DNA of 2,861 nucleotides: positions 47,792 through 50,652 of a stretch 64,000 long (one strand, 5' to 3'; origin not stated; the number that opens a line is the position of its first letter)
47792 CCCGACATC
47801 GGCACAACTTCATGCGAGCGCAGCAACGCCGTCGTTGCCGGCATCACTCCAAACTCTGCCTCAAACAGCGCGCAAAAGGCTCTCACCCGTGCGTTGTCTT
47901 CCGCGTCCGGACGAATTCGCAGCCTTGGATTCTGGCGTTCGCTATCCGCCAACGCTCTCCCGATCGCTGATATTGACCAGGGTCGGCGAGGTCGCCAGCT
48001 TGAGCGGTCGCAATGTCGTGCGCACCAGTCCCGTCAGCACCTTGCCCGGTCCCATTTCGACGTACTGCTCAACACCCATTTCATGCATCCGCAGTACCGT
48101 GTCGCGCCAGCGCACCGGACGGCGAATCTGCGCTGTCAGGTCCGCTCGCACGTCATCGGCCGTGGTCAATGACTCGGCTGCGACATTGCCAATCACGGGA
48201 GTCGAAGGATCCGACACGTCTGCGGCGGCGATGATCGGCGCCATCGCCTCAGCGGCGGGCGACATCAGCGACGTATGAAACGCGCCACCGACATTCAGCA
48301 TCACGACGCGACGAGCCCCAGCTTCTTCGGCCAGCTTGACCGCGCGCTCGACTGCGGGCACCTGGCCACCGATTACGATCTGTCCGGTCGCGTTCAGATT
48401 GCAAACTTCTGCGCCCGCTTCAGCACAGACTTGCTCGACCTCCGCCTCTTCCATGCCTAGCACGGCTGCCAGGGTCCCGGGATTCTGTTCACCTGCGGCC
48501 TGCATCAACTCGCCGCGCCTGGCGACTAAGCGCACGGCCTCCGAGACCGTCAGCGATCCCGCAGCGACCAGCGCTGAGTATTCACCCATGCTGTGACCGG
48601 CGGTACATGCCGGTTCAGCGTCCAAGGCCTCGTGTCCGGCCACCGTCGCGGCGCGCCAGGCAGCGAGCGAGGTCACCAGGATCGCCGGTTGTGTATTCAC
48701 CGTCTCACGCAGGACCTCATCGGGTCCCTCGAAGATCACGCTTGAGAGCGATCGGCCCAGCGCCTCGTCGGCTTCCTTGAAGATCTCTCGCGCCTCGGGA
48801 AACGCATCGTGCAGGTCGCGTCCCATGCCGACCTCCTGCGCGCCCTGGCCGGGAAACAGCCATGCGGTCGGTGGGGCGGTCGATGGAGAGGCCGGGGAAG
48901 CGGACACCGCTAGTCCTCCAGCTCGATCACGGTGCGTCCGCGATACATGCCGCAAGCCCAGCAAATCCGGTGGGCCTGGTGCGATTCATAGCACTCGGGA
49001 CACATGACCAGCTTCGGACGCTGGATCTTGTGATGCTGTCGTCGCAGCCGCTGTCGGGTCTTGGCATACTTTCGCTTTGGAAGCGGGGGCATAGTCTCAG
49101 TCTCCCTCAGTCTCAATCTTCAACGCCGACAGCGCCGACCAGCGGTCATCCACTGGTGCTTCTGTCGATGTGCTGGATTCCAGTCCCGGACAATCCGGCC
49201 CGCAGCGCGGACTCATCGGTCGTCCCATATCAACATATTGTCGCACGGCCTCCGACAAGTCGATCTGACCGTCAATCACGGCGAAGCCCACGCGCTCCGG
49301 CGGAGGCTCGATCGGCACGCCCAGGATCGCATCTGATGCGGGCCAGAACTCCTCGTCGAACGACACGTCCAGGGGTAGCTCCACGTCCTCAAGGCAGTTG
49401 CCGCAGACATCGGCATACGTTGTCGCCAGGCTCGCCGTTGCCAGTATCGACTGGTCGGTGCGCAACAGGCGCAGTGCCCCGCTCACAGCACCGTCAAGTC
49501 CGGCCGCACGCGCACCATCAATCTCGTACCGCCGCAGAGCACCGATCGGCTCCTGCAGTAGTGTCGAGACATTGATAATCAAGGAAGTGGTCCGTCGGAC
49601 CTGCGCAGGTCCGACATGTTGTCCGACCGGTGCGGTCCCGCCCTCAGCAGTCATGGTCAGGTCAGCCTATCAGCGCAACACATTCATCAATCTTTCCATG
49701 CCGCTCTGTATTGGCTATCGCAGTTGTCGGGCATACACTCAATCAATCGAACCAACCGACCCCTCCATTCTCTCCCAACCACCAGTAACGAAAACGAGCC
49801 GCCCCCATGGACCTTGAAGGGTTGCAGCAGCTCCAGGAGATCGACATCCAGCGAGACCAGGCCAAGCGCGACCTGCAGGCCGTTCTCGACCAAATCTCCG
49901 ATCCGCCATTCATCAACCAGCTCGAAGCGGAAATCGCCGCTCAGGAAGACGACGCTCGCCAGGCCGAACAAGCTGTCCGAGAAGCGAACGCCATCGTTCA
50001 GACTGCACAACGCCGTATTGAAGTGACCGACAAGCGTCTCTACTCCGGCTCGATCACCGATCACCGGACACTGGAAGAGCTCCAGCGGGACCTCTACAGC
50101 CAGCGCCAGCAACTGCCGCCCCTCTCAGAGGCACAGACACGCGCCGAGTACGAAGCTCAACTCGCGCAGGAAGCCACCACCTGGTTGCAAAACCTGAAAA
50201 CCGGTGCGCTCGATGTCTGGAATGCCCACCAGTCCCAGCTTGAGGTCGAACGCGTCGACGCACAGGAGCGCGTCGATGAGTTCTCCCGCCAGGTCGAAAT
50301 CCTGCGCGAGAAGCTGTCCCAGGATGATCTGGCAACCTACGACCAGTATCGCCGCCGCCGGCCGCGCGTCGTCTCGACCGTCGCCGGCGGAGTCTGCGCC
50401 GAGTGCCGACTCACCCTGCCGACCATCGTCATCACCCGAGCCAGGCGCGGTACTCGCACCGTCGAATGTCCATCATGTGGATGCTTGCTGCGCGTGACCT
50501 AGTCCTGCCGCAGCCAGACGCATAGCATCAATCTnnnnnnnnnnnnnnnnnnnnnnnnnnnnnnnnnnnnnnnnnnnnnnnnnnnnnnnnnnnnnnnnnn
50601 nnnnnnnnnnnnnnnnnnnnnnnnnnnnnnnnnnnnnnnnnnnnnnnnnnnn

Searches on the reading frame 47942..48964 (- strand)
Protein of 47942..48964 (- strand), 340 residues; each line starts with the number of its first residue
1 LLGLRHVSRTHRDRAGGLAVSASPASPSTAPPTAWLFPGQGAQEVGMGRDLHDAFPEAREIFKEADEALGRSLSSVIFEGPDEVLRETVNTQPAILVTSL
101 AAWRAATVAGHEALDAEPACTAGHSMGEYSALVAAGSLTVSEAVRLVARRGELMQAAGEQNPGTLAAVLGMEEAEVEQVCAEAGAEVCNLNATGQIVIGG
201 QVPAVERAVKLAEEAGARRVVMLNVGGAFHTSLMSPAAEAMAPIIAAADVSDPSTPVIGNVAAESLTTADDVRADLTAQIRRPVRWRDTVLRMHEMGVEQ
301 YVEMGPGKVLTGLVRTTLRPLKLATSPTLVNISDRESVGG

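Call 9: search_protein_families(library=pfam, proteins=[window:47942-48964:-])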
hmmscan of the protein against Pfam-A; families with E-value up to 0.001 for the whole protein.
window:47942-48964:- (340 aa): 1 family
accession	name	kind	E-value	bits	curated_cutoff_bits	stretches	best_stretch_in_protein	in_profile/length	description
PF00698.26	Acyl_transf_1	-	5.9e-37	128.3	32.7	1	35-322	2-283/319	Acyl transferase domain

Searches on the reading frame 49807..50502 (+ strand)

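Call 9: search_protein_families(library=pfam, proteins=[window:49807-50502:+])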
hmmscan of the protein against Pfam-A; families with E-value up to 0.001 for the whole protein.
window:49807-50502:+ (231 aa): 1 family
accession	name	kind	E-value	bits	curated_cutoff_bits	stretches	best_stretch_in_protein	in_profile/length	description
PF02591.20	Zn_ribbon_9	-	8.5e-05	23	29.1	1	196-228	1-33/33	C4-type zinc ribbon domain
